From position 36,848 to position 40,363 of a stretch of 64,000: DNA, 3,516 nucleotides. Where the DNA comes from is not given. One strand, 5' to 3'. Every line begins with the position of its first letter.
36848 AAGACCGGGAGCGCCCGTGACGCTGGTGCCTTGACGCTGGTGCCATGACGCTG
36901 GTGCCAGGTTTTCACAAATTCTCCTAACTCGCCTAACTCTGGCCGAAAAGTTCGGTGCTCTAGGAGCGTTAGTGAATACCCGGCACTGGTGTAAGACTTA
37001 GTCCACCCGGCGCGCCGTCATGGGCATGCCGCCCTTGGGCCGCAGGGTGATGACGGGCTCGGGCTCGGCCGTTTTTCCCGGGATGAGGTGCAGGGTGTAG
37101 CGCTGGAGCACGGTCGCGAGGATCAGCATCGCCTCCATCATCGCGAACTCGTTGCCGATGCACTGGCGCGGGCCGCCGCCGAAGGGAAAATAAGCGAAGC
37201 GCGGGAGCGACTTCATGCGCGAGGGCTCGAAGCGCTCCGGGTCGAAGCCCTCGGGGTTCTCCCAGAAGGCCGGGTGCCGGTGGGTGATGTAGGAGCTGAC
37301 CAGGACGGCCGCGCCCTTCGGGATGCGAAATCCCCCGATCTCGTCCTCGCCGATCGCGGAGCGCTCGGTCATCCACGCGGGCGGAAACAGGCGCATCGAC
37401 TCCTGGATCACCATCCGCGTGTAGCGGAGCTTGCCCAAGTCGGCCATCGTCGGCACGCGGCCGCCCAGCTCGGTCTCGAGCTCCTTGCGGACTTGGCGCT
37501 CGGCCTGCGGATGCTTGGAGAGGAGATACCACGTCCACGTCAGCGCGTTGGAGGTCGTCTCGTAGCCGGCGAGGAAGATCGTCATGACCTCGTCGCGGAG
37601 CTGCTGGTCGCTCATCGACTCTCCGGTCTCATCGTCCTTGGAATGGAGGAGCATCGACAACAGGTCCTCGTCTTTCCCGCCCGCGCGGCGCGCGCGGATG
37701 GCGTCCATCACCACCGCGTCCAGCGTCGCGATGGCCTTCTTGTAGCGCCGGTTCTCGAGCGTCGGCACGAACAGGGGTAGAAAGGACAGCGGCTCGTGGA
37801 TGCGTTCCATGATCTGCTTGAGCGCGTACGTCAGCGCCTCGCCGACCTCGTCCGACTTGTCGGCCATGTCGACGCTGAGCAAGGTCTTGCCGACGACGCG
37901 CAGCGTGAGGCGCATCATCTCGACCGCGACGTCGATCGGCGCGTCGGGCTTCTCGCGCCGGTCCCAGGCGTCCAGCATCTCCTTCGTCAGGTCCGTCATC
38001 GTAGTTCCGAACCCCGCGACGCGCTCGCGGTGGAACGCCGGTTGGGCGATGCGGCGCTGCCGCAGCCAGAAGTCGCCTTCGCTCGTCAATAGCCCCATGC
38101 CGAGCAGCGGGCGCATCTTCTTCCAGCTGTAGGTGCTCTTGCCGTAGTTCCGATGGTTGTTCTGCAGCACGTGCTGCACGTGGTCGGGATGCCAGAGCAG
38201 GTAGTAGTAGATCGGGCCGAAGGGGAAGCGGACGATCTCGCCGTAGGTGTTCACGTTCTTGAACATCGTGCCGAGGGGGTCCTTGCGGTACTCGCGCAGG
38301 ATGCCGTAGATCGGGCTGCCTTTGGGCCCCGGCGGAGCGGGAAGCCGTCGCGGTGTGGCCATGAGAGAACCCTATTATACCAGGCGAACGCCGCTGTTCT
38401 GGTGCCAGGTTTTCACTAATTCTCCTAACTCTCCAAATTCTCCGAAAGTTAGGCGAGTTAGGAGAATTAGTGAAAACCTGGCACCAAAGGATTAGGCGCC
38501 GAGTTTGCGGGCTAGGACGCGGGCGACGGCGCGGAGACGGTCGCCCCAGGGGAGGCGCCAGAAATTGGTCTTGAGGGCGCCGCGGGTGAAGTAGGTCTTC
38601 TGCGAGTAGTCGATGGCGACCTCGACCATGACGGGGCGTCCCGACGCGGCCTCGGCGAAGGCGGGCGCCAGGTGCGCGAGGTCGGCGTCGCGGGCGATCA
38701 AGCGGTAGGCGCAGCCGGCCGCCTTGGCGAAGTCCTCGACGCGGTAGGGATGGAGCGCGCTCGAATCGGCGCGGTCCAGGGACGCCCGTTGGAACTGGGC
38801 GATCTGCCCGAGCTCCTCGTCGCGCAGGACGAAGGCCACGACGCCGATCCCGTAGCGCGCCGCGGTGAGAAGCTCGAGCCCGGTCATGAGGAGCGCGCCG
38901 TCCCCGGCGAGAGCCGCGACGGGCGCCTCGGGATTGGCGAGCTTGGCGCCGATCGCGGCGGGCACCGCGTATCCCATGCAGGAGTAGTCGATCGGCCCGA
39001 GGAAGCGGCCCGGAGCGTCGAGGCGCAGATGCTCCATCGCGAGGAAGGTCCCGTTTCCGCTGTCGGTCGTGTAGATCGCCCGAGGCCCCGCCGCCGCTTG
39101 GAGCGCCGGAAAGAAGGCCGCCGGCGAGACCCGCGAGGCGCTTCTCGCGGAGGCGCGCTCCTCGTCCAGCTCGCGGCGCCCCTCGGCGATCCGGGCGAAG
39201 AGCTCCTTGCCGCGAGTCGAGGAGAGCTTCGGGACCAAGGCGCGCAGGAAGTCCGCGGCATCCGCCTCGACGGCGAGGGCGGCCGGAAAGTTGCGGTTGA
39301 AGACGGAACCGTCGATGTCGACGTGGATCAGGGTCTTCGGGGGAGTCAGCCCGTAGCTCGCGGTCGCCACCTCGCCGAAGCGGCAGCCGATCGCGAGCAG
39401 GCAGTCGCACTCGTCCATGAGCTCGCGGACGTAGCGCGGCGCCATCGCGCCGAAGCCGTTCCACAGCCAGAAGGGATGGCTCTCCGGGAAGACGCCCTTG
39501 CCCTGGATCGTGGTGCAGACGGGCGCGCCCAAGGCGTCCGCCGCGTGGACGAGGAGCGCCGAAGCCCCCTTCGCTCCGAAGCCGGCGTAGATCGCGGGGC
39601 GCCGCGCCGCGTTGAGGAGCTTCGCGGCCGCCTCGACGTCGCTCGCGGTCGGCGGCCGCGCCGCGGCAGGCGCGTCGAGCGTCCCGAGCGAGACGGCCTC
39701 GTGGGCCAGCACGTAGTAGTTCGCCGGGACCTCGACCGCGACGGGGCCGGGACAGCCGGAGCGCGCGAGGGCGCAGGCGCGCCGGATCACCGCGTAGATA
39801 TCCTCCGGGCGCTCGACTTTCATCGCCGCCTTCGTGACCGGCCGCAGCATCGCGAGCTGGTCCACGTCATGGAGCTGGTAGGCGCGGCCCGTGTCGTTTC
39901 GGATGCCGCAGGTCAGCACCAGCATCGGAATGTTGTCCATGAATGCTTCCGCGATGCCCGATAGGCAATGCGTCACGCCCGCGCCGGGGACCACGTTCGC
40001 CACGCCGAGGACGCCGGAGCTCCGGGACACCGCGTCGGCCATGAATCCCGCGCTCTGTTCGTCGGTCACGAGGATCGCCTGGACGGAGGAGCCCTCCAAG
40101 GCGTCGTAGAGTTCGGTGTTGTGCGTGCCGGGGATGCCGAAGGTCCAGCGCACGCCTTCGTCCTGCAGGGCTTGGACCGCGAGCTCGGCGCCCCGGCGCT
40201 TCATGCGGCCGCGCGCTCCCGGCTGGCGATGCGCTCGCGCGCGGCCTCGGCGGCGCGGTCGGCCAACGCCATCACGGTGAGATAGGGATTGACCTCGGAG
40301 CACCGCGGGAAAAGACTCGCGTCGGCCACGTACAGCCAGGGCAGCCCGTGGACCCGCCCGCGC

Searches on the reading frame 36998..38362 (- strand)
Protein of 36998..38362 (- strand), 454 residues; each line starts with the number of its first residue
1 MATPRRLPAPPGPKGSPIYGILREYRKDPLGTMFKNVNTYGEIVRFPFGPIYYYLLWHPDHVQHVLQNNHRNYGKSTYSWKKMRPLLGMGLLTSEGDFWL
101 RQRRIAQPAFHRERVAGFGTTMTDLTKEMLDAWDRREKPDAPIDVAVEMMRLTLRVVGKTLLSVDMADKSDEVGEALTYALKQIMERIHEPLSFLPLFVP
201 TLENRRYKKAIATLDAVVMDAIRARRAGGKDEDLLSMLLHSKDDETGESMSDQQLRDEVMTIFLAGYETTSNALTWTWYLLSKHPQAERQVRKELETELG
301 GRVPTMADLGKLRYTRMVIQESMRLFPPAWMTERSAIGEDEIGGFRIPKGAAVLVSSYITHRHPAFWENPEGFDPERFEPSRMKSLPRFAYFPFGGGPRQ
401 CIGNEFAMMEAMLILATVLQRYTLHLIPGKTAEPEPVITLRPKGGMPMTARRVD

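Call 16: find_encoding_contigs(protein=window:36998-38362:-, flank=10000, max_places=10)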
Protein window:36998-38362:- (454 aa): 1 contig read that carries it; 1 place shown.
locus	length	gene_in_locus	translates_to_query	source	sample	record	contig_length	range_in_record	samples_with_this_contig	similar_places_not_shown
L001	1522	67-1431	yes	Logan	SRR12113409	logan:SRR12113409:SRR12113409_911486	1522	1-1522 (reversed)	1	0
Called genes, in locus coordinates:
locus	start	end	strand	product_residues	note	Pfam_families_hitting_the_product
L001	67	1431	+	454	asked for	PF00067:p450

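Call 17: search_protein_families(library=pfam, proteins=[window:37001-38362:-])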
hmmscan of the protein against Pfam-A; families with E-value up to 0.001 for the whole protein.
window:37001-38362:- (454 aa): 1 family
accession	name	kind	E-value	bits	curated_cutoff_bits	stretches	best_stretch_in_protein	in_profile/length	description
PF00067.27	p450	-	2.8e-95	320.2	22.8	1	10-436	1-446/462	Cytochrome P450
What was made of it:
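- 36998..38362 (-): Cytochrome P450 gene, bracketed exactly by c3 and c2. Pfam p450, E 3e-95 (call 17).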

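Call 22: find_homologous_proteins(query=window:37001-38362:-, max_evalue=1e-30)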
Query window:37001-38362:- (454 aa): 8000 proteins with E <= 1e-30 among 8000 candidates; the best 120 are listed.
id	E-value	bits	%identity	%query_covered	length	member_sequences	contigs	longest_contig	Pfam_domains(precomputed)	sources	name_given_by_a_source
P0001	0.0e+0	1049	100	100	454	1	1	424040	PF00067.28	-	-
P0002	2.9e-184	631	63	96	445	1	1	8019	PF00067.28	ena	-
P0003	4.5e-170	585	58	97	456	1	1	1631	PF00067.28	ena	-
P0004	4.5e-169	581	58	97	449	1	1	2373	PF00067.28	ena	-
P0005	6.2e-169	581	58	97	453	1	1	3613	PF00067.28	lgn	-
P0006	9.1e-169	580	58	100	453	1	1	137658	PF00067.28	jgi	jgi:cytochrome P450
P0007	1.4e-168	580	57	98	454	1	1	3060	PF00067.28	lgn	-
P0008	2.5e-166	572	59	96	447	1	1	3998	PF00067.28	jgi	jgi:cytochrome P450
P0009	4.6e-166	571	58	97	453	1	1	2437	PF00067.28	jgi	jgi:cytochrome P450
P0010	1.2e-165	570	57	97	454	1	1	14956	PF00067.28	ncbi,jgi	jgi:cytochrome P450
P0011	7.7e-165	567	57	97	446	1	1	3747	PF00067.28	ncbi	-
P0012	1.2e-163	564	58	97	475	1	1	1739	PF00067.28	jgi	jgi:cytochrome P450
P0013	1.9e-163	563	55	99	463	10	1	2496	PF00067.28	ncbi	-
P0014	2.9e-163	562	58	97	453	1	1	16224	PF00067.28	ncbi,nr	ncbi:MAG: cytochrome P450 [Candidatus Sericytochromatia bacterium]|nr:cytochrome P450 [Candidatus Se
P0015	7.0e-163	561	55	97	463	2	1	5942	PF00067.28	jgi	jgi:cytochrome P450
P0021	6.4e-161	555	55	97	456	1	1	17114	PF00067.28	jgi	jgi:cytochrome P450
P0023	1.1e-160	554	56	98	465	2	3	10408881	PF00067.28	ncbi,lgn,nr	ncbi:MAG: cytochrome P450 [Ardenticatenaceae bacterium]|nr:cytochrome P450 [Ardenticatenaceae bacter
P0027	9.6e-159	547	55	97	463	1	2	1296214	PF00067.28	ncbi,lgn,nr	ncbi:MAG: cytochrome P450 [Herpetosiphonaceae bacterium]|nr:MAG: cytochrome P450 [Herpetosiphonaceae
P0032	3.0e-158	546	56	97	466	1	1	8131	PF00067.28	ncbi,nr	ncbi:MAG: cytochrome P450 [Chloroflexales bacterium]|nr:cytochrome P450 [Chloroflexales bacterium]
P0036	1.8e-157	543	54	98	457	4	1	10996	PF00067.28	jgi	jgi:cytochrome P450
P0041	8.8e-157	541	54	98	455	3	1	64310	PF00067.28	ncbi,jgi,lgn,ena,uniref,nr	ncbi:MAG: cytochrome P450 [Cyanomargarita calcarea GSE-NOS-MK-12-04C]|jgi:cytochrome P450|uniref:Cyt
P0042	1.5e-156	540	53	98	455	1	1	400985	PF00067.28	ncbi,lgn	ncbi:MAG: cytochrome P450 [Heteroscytonema crispum UTEX LB 1556]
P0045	6.8e-156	538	56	97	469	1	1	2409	PF00067.28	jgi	jgi:cytochrome P450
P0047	9.4e-156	537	54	98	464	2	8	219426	PF00067.28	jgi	jgi:cytochrome P450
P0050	4.8e-155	535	54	96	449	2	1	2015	PF00067.28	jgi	jgi:cytochrome P450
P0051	5.6e-155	535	59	90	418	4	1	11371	PF00067.28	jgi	jgi:cytochrome P450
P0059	8.5e-154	531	55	99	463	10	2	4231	PF00067.28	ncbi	ncbi:MAG: cytochrome P450 [Candidatus Tectomicrobia bacterium]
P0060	1.0e-153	531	54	100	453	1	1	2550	PF00067.28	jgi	jgi:cytochrome P450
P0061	1.1e-153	531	53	99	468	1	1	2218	PF00067.28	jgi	jgi:cytochrome P450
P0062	1.2e-153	531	56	97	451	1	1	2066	PF00067.28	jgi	jgi:cytochrome P450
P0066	4.0e-153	529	53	97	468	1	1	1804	PF00067.28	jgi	jgi:cytochrome P450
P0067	4.2e-153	529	55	96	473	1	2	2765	PF00067.28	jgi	jgi:cytochrome P450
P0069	6.7e-153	528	53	96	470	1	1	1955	PF00067.28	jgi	jgi:cytochrome P450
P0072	7.9e-153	528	53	98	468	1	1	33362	PF00067.28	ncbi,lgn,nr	ncbi:MAG TPA: cytochrome P450 [Dehalococcoidia bacterium]|nr:cytochrome P450 [Dehalococcoidia bacter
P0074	1.3e-152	527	54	97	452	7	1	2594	PF00067.28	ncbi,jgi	jgi:cytochrome P450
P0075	1.4e-152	527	53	97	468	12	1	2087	PF00067.28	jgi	jgi:cytochrome P450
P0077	1.5e-152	527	53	97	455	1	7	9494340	PF00067.28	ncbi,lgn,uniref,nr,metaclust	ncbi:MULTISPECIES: cytochrome P450 [Nostocales]|uniref:Cytochrome P450 n=3 Tax=Nostocales TaxID=1161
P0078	1.5e-152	527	54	97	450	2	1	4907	PF00067.28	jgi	jgi:cytochrome P450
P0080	2.1e-152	526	54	97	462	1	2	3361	PF00067.28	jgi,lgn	jgi:cytochrome P450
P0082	3.3e-152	526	54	97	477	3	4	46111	PF00067.28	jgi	jgi:cytochrome P450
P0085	9.9e-152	524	54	97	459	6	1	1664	PF00067.28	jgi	jgi:cytochrome P450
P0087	1.3e-151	524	53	96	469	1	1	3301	PF00067.28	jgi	jgi:cytochrome P450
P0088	1.5e-151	524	57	88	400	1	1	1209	PF00067.28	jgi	jgi:cytochrome P450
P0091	2.4e-151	523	53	97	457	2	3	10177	PF00067.28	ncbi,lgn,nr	ncbi:cytochrome P450 [Myxococcota bacterium]|nr:cytochrome P450 [Myxococcota bacterium]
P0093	3.1e-151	523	55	97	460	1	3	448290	PF00067.28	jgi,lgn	jgi:cytochrome P450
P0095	4.3e-151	522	54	98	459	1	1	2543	PF00067.28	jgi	jgi:cytochrome P450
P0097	5.0e-151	522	56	96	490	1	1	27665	PF00067.28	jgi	jgi:cytochrome P450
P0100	5.3e-151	522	53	97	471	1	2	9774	PF00067.28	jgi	jgi:cytochrome P450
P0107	8.6e-151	521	53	97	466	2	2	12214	PF00067.28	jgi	jgi:cytochrome P450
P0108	1.0e-150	521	52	98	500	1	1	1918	PF00067.28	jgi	jgi:cytochrome P450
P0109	1.0e-150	521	51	100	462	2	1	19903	PF00067.28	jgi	jgi:cytochrome P450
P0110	1.2e-150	521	54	97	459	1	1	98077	PF00067.28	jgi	jgi:cytochrome P450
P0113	1.7e-150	520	52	100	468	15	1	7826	PF00067.28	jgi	jgi:cytochrome P450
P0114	1.8e-150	520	55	97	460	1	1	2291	PF00067.28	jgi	jgi:cytochrome P450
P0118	2.4e-150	520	54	98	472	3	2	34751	PF00067.28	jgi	jgi:cytochrome P450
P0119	3.0e-150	519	54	96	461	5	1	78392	PF00067.28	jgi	jgi:cytochrome P450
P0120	3.0e-150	519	53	98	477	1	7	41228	PF00067.28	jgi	jgi:cytochrome P450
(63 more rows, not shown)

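Call 44: find_encoding_contigs(protein=P0002, flank=10000, max_places=5)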
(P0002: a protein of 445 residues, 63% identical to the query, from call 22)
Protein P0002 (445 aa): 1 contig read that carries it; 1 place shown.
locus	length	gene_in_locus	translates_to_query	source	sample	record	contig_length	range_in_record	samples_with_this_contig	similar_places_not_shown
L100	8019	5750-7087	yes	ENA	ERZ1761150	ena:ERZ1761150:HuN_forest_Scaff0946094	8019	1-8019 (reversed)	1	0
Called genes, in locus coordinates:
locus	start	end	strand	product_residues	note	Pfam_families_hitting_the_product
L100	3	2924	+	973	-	?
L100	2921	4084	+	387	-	-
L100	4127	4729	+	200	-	PF01844:HNH, PF13395:HNH_4 (weak), PF14279:HNH_5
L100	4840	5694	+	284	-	-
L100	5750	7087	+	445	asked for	PF00067:p450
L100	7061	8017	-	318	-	?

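Call 47: find_encoding_contigs(protein=P0006, flank=6000, max_places=3)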
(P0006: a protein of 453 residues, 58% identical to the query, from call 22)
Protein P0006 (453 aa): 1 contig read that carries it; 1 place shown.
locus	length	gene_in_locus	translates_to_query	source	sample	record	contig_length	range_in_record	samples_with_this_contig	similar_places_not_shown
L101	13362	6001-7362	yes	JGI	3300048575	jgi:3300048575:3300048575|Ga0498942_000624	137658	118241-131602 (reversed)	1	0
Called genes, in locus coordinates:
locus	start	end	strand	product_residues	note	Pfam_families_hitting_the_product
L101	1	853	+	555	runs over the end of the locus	PF03321:GH3, PF23571:GH3_M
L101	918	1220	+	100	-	-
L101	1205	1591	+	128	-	-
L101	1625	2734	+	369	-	PF13527:Acetyltransf_9 (faint)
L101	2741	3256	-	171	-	-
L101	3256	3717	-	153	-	PF01050:MannoseP_isomer (weak), PF07883:Cupin_2, PF02311:AraC_binding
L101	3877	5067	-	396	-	PF00512:HisKA, PF02518:HATPase_c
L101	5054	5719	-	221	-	PF02607:B12-binding_2, PF02310:B12-binding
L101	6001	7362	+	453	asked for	PF00067:p450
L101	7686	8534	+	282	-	PF07722:Peptidase_C26, PF00117:GATase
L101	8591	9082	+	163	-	-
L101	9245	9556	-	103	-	-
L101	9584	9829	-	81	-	-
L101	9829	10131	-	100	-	-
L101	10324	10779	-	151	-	PF00903:Glyoxalase (weak)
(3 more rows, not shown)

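Call 48: find_encoding_contigs(protein=P0010, flank=6000, max_places=3)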
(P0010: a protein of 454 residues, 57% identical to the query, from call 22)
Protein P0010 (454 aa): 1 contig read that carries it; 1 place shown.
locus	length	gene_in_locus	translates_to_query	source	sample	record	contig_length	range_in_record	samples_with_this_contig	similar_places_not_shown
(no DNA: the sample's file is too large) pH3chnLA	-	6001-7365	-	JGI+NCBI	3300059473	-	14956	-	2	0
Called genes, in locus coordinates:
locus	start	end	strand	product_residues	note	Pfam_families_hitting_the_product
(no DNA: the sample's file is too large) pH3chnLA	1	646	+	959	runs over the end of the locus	PF03116:NQR2_RnfD_RnfE (faint), PF01839:FG-GAP (faint), PF13517:FG-GAP_3, PF07593:UnbV_ASPIC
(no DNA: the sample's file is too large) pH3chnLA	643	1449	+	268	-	-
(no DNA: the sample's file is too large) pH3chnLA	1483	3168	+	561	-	PF03321:GH3, PF23571:GH3_M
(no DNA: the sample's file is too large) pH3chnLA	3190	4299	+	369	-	PF13527:Acetyltransf_9 (faint)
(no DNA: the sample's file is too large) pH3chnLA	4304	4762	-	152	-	-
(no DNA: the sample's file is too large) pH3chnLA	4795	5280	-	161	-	PF07883:Cupin_2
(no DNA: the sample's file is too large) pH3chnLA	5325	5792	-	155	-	PF27059:HTH_MmpR5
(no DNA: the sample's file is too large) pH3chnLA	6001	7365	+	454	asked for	PF00067:p450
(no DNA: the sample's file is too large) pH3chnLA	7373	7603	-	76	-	-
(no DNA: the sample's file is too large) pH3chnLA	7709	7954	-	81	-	-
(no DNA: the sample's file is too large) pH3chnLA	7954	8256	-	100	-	-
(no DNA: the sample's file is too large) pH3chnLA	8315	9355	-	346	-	PF00355:Rieske, PF19112:VanA_C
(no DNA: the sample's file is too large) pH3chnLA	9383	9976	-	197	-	PF04191:PEMT, PF04140:ICMT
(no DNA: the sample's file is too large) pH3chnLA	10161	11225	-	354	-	PF07676:PD40 (faint)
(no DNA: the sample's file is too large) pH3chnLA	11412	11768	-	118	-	PF02452:PemK_toxin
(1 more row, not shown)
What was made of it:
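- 36998..38362 (-): Homologues elsewhere have unrelated neighbours (calls 44, 47, 48).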

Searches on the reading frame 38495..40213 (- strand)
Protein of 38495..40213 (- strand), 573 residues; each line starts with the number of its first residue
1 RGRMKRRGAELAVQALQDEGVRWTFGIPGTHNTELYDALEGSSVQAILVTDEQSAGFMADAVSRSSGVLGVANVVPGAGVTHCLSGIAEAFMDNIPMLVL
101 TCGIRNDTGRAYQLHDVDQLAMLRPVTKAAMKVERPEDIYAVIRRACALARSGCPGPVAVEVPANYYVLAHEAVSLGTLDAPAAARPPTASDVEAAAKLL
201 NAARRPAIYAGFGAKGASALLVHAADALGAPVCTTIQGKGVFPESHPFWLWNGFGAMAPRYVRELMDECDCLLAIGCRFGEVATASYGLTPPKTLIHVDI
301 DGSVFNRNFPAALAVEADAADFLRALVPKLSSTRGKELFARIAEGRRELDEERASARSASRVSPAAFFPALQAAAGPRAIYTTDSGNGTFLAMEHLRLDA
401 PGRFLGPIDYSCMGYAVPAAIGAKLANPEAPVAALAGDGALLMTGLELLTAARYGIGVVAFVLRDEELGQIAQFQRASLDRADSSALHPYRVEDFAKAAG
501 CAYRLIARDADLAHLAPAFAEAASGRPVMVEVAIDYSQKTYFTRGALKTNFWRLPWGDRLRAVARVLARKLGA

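Call 49: find_homologous_proteins(query=window:38495-40213:-, max_evalue=1e-40)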
Query window:38495-40213:- (573 aa): 3526 proteins with E <= 1e-40 among 8000 candidates; the best 120 are listed.
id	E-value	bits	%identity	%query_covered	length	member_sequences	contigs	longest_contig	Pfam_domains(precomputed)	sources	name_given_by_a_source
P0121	0.0e+0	1261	100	99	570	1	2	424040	PF02775.27,PF02776.24,PF00205.29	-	-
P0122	7.9e-242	822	66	99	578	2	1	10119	PF02775.27,PF02776.24,PF00205.29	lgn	-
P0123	2.1e-241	821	66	99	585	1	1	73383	PF02775.27,PF02776.24,PF00205.29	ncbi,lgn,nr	ncbi:MAG: thiamine pyrophosphate-binding protein [Planctomycetes bacterium]|nr:thiamine pyrophosphat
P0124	2.6e-241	820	65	98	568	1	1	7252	PF02775.27,PF02776.24,PF00205.29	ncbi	-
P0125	6.1e-239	812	66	99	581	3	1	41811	PF02775.27,PF02776.24,PF00205.29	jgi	-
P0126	2.0e-238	811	64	99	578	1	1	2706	PF02775.27,PF02776.24,PF00205.29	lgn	-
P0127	5.0e-238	809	63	99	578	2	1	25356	PF02775.27,PF02776.24,PF00205.29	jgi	jgi:acetolactate synthase-1/2/3 large subunit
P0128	2.7e-234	797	65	99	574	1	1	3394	PF02775.27,PF02776.24,PF00205.29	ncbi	-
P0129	1.0e-231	789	64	99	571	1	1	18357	PF02775.27,PF02776.24,PF00205.29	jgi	jgi:acetolactate synthase-1/2/3 large subunit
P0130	1.2e-231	788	66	99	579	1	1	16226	PF02775.27,PF02776.24,PF00205.29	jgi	jgi:acetolactate synthase I/II/III large subunit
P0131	1.8e-231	788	64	97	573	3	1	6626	PF02775.27,PF02776.24,PF00205.29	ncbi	-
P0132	2.6e-231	787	65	99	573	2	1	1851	PF02775.27,PF02776.24,PF00205.29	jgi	jgi:acetolactate synthase-1/2/3 large subunit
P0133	4.9e-230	783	64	99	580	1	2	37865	PF02775.27,PF02776.24,PF00205.29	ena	-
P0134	8.6e-230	782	64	99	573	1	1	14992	PF02775.27,PF02776.24,PF00205.29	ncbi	ncbi:MAG: thiamine pyrophosphate-binding protein [Acidobacteriota bacterium]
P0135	1.9e-229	781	65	99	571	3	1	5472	PF02775.27,PF02776.24,PF00205.29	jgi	jgi:acetolactate synthase-1/2/3 large subunit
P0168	2.2e-222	758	60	99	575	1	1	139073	PF02775.27,PF02776.24,PF00205.29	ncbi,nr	ncbi:MAG: thiamine pyrophosphate-binding protein [Elusimicrobia bacterium]|nr:thiamine pyrophosphate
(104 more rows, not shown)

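Call 50: find_encoding_contigs(protein=P0168, flank=8000, max_places=3)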
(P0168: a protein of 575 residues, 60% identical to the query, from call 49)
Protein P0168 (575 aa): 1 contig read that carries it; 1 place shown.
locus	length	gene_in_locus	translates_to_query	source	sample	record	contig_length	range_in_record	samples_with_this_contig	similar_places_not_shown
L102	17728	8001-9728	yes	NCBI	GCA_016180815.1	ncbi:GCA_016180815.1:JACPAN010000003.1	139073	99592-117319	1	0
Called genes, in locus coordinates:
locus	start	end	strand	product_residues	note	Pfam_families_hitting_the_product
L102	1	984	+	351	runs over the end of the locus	PF00291:PALP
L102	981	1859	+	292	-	PF00288:GHMP_kinases_N, PF22700:MVD-like_N (weak), PF08544:GHMP_kinases_C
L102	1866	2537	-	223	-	-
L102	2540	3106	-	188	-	-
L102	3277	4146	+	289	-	-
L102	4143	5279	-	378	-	PF07995:GSDH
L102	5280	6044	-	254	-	-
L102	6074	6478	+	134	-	-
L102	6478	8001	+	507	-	PF01266:DAO (faint), PF07992:Pyr_redox_2 (faint), PF00732:GMC_oxred_N, PF05199:GMC_oxred_C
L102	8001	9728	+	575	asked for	PF02776:TPP_enzyme_N, PF00205:TPP_enzyme_M, PF02775:TPP_enzyme_C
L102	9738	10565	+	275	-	PF02230:Abhydrolase_2 (faint), PF12146:Hydrolase_4, PF00561:Abhydrolase_1, PF12697:Abhydrolase_6, PF00326:Peptidase_S9 (weak)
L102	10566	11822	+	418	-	PF00696:AA_kinase, PF13840:ACT_7, PF22468:ACT_9 (faint)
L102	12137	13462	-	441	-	PF00202:Aminotran_3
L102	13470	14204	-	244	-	PF14067:LssY_C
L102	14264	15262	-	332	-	-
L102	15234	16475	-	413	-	PF00696:AA_kinase, PF01842:ACT (weak), PF22468:ACT_9, PF13840:ACT_7, PF22468:ACT_9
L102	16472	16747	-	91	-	PF01842:ACT (weak)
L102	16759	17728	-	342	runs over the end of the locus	PF03447:NAD_binding_3, PF00742:Homoserine_dh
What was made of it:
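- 38492..40204 (-): TPP-dependent enzyme gene (570 aa, P0121). c2 lies 6 nt after its stop. There it is followed 10 nt later by a hydrolase gene, with no P450 and no element (call 50).
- The conserved GMC-TPP pair lacks the P450 in a relative (call 50).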

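Call 51: find_encoding_contigs(protein=P0121, flank=10000, max_places=5)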
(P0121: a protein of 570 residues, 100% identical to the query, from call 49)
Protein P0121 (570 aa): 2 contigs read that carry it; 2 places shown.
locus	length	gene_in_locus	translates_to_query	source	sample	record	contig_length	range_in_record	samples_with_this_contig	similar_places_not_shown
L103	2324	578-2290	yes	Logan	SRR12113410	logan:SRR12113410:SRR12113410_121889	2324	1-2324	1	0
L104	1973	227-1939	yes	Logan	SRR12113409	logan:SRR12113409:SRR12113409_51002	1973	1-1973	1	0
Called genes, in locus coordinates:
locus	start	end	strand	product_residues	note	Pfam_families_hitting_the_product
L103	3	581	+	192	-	?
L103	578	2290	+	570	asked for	PF02776:TPP_enzyme_N, PF00205:TPP_enzyme_M, PF02775:TPP_enzyme_C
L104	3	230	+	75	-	?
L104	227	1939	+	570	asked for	PF02776:TPP_enzyme_N, PF00205:TPP_enzyme_M, PF02775:TPP_enzyme_C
